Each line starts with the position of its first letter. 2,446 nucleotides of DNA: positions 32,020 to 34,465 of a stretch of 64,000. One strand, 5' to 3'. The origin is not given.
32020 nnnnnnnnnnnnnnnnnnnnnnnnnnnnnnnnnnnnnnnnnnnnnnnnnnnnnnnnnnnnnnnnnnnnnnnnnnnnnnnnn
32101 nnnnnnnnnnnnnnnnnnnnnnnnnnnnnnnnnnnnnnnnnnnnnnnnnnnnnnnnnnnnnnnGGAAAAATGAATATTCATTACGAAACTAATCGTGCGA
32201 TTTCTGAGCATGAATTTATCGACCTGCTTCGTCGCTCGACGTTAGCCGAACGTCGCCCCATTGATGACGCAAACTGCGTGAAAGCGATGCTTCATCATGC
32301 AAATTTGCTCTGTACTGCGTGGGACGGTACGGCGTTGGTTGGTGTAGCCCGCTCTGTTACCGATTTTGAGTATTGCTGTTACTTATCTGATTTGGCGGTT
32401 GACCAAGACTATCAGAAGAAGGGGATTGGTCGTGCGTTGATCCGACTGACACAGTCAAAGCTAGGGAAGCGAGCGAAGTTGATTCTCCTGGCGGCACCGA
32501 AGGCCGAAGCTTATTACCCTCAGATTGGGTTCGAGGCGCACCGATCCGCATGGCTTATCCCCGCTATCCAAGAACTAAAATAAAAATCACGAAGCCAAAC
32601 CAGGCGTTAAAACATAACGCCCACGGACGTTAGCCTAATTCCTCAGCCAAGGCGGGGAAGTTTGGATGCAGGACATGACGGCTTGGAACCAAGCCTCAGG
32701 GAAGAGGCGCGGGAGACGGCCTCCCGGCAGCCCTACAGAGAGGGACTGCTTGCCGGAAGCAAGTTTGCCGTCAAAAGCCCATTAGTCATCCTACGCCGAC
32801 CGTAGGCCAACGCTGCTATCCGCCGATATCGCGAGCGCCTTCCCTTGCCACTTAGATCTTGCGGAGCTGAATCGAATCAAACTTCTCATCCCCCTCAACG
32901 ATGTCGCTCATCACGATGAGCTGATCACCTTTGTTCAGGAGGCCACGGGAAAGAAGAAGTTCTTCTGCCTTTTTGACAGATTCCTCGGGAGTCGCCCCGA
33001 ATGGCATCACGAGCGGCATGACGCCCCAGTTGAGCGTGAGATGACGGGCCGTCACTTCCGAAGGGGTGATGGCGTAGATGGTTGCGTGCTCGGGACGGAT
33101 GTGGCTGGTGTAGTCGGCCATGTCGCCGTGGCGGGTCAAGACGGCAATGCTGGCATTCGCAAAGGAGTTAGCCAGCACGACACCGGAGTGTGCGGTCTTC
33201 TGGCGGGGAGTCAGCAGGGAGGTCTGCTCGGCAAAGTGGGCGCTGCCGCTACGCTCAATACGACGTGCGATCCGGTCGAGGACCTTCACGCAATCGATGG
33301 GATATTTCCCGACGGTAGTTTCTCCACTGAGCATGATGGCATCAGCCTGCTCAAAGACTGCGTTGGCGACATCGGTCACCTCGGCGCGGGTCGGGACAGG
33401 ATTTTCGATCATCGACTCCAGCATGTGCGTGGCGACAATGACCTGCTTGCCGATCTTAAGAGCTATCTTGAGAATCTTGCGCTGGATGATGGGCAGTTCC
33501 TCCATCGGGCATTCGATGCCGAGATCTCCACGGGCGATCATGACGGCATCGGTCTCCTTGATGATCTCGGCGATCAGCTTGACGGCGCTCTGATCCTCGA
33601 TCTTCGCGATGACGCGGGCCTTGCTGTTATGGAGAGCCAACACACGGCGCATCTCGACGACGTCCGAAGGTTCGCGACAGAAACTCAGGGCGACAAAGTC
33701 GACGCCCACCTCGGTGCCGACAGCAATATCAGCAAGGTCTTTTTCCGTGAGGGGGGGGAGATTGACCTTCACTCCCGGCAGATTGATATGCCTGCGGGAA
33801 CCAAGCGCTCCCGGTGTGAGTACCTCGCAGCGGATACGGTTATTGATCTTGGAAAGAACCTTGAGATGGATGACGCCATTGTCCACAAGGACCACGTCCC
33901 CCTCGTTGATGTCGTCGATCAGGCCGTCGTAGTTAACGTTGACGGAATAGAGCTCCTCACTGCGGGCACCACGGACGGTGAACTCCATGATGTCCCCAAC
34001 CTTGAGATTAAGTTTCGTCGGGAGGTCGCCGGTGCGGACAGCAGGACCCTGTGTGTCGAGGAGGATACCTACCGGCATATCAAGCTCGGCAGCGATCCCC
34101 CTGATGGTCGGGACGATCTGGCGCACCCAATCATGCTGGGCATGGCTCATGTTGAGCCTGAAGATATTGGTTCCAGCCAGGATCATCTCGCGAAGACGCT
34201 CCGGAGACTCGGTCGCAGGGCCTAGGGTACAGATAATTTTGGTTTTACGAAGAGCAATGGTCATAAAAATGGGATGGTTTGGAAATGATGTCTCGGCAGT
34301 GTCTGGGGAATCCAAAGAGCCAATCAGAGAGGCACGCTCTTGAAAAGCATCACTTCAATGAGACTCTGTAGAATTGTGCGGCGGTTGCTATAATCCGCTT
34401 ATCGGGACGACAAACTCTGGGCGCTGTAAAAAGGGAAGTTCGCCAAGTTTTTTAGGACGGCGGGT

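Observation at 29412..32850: Integron-type gene-cassette array without a visible integrase, wedged between the partner-switching locus and pyk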

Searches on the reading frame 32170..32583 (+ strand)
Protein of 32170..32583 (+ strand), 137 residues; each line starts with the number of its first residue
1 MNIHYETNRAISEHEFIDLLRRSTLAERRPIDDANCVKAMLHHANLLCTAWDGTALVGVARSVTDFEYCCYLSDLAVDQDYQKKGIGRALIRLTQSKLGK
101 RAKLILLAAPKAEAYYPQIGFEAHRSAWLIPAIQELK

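Call 5: search_protein_families(library=pfam, proteins=[window:32170-32583:+], max_evalue=0.01)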
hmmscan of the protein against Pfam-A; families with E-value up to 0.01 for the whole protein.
window:32170-32583:+ (137 aa): 4 families
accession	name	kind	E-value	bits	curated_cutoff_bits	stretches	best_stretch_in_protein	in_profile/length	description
PF13673.13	Acetyltransf_10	-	9.6e-13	48.7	23.6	1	33-124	19-110/128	Acetyltransferase (GNAT) domain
PF13508.13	Acetyltransf_7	-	4.4e-11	43.4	27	1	48-122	6-83/84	Acetyltransferase (GNAT) domain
PF00583.31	Acetyltransf_1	-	2.1e-10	41.3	20.7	1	40-121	28-116/116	Acetyltransferase (GNAT) family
PF13527.13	Acetyltransf_9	-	0.0061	17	25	0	69-122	72-125/127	Acetyltransferase (GNAT) domain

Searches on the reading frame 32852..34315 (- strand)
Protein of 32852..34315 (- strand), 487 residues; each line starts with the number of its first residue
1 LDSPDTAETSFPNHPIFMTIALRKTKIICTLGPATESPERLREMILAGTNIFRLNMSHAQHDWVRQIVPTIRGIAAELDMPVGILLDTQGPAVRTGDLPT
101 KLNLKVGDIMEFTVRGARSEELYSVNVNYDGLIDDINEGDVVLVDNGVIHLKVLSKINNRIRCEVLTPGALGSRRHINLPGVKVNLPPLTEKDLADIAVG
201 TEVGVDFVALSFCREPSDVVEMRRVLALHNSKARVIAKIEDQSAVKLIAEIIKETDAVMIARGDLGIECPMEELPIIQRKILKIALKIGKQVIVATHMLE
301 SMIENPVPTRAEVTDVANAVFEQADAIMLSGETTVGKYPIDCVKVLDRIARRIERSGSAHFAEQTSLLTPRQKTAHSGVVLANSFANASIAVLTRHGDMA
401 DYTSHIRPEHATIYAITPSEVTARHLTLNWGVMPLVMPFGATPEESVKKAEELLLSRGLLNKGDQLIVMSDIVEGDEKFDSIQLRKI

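Call 5: search_protein_families(library=pfam, proteins=[window:32852-34315:-], max_evalue=0.01)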
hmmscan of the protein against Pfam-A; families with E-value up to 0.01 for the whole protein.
window:32852-34315:- (487 aa): 2 families
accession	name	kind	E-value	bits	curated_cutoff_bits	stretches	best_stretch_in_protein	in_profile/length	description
PF00224.27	PK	-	1.5e-109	366.5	30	1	23-343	2-328/328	Pyruvate kinase, barrel domain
PF02887.21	PK_C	-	1.8e-18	67.1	28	1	373-475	2-103/114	Pyruvate kinase, alpha/beta domain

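Call 11: find_encoding_contigs(protein=window:32852-34315:-, flank=10000, max_places=6)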
Protein window:32852-34315:- (487 aa): no gene with exactly this product is on record in the collection.

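Call 13: find_related_loci(query=window:32852-34264:-, collection=genome_contigs, flank=10000)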
Query window:32852-34264:- (470 aa) in genome_contigs; peptide patterns used: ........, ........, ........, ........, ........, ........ (x = any residue, [..] = any of these).
599 stretches matched a pattern (row limit reached: there are more); 529 encode a relative of the query (tblastn E <= 1e-3); the best 80 are kept; 80 distinct loci.
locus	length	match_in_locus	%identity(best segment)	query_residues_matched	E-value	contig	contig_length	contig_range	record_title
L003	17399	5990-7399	97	1-470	0e+0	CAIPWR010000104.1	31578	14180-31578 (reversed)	MAG: uncultured Spartobacteria bacterium isolate AM-2014-D2_bin-103 genome assembly, contig: bin-103:104/169, whole geno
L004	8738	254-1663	97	1-470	0e+0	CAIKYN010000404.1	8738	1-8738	MAG: uncultured Spartobacteria bacterium isolate C24_bin-1875 genome assembly, contig: bin-1875:404/417, whole genome sh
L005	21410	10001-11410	97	1-470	0e+0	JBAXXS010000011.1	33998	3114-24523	MAG: Verrucomicrobiota bacterium isolate ELA745 MAG745_11, whole genome shotgun sequence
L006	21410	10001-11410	93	1-470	0e+0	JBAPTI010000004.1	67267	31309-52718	MAG: Chthoniobacterales bacterium isolate MFD02790_ilm_asm_bin2 k127_31567, whole genome shotgun sequence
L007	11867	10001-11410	92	1-470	0e+0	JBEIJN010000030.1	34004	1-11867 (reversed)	MAG: Verrucomicrobiia bacterium isolate Sample-103-S77-bin-13 Sample_103_S77-bin_13-k141_1885767, whole genome shotgun s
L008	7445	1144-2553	92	1-470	0e+0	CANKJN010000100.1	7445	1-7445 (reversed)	MAG: Spartobacteria bacterium isolate RH-27jun17-232 genome assembly, contig: RH-27jun17-C30098, whole genome shotgun se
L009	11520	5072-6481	91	1-470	0e+0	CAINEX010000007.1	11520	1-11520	MAG: uncultured Spartobacteria bacterium isolate AlinenLipids_bin-3656 genome assembly, contig: bin-3656:007/140, whole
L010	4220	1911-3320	91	1-470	0e+0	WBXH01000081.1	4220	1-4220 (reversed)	MAG: Verrucomicrobia bacterium isolate Xiphi-315 Ga0133913_10304873, whole genome shotgun sequence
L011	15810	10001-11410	89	1-470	0e+0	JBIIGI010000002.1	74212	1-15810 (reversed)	MAG: Chthoniobacterales bacterium isolate ME2001-07-16D8pf_3300042503_group1_bin107 Rohwer_bin2614_scaffold_88_c1, whole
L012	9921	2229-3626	90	5-470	0e+0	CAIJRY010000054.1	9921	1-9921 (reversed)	MAG: uncultured Spartobacteria bacterium isolate Ki1-2-7m_bin-211 genome assembly, contig: bin-211:054/260, whole genome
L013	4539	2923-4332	87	1-470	0e+0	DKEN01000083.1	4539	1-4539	MAG TPA_asm: Spartobacteria bacterium UBA6821 UBA6821_contig_2243, whole genome shotgun sequence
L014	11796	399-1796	88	5-470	0e+0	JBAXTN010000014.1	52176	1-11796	MAG: bacterium isolate ELA636 MAG636_14, whole genome shotgun sequence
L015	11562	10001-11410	73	1-470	0e+0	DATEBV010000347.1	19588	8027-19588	MAG TPA_asm: Chthoniobacterales bacterium isolate SMAG_U8253 k141_2341503, whole genome shotgun sequence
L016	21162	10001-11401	73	4-470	0e+0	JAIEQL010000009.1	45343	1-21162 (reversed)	MAG: Chthoniobacterales bacterium isolate co.spades.DASTOOL.2.5kb_149 c_000000442502, whole genome shotgun sequence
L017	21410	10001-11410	73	1-470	0e+0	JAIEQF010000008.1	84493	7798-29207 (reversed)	MAG: Chthoniobacterales bacterium isolate co.spades.DASTOOL.2.5kb_122 c_000000444237, whole genome shotgun sequence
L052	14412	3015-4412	68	5-470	0e+0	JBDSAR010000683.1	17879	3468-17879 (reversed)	MAG: Chthoniobacteraceae bacterium isolate cluster1_bin.114 k127_15500097, whole genome shotgun sequence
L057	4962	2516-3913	67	5-470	0e+0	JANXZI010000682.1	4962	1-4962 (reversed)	MAG: Spartobacteria bacterium isolate GL140_4_metabat_3 GL140_4_k141_328499, whole genome shotgun sequence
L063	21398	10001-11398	67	5-470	0e+0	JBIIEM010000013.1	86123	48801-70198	MAG: Chthoniobacteraceae bacterium isolate ME2000-10-10pf_3300042337_group1_bin102 Rohwer_bin2538_scaffold_126_c1, whole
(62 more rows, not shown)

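Call 24: search_protein_families(library=ncbifam, proteins=[L063:11535-12422:+, L052:4560-5471:+], max_evalue=0.00001)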
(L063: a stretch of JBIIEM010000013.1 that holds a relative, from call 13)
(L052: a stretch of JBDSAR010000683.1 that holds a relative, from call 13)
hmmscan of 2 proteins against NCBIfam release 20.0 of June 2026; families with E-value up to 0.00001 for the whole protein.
L063:11535-12422:+ (295 aa): 10 families
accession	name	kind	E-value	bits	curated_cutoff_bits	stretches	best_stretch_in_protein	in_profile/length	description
TIGR02224.1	recomb_XerC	equivalog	8.4e-92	307.7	335.15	1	9-295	2-293/295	tyrosine recombinase XerC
TIGR02225.1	recomb_XerD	equivalog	2.7e-82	276.4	329.6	1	8-295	1-290/290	site-specific tyrosine recombinase XerD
NF001399.0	PRK00283.1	subfamily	3.6e-80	269.4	279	1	7-295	9-299/300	tyrosine recombinase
NF040815.2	recomb_XerA_Arch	equivalog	8.9e-65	218.8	220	1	9-288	2-263/263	site-specific tyrosine recombinase/integron integrase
NF002331.0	PRK01287.1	subfamily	1.2e-53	182.5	371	1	6-293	29-326/365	site-specific tyrosine recombinase XerC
TIGR02249.1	integrase_gron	subfamily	1.8e-34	119.5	265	2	213-282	234-303/315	integron integrase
NF003462.0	PRK05084.1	equivalog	5e-32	111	267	1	137-291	195-356/360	tyrosine recombinase XerS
NF011946.0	PRK15417.1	equivalog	7.3e-18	64.8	435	1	213-280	249-316/337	integron integrase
NF007370.0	PRK09870.1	subfamily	3.9e-07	29.9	221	1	138-293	33-193/200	tyrosine-type DNA invertase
NF007371.0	PRK09871.1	subfamily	3.9e-07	29.8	222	1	137-285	26-180/198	tyrosine-type DNA invertase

L052:4560-5471:+ (303 aa): 12 families
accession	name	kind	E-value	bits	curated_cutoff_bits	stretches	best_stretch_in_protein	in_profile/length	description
TIGR02224.1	recomb_XerC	equivalog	2.8e-94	315.8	335.15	1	16-303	1-293/295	tyrosine recombinase XerC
TIGR02225.1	recomb_XerD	equivalog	2.3e-87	293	329.6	1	16-303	1-290/290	site-specific tyrosine recombinase XerD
NF001399.0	PRK00283.1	subfamily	3.4e-86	289.2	279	1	12-303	6-299/300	tyrosine recombinase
NF040815.2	recomb_XerA_Arch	equivalog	3.5e-70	236.6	220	1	16-296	1-263/263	site-specific tyrosine recombinase/integron integrase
NF002331.0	PRK01287.1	subfamily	2.1e-55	188.2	371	1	12-301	27-326/365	site-specific tyrosine recombinase XerC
NF003462.0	PRK05084.1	equivalog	1e-35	123.1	267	1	145-298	195-355/360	tyrosine recombinase XerS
TIGR02249.1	integrase_gron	subfamily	1.5e-35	123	265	2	226-290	239-303/315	integron integrase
NF011946.0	PRK15417.1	equivalog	9.4e-20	71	435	1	232-288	260-316/337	integron integrase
NF007371.0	PRK09871.1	subfamily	5.1e-12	45.8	222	1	145-293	26-180/198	tyrosine-type DNA invertase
NF007370.0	PRK09870.1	subfamily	2.2e-09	37.2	221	1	118-301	13-193/200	tyrosine-type DNA invertase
NF040693.1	recomb_GmtY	equivalog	1.7e-07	30.9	340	0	246-294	391-439/441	gamma-mobile-trio recombinase GmtY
NF002685.0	PRK02436.1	equivalog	7.8e-07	29.2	178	0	153-284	120-243/245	site-specific tyrosine recombinase XerD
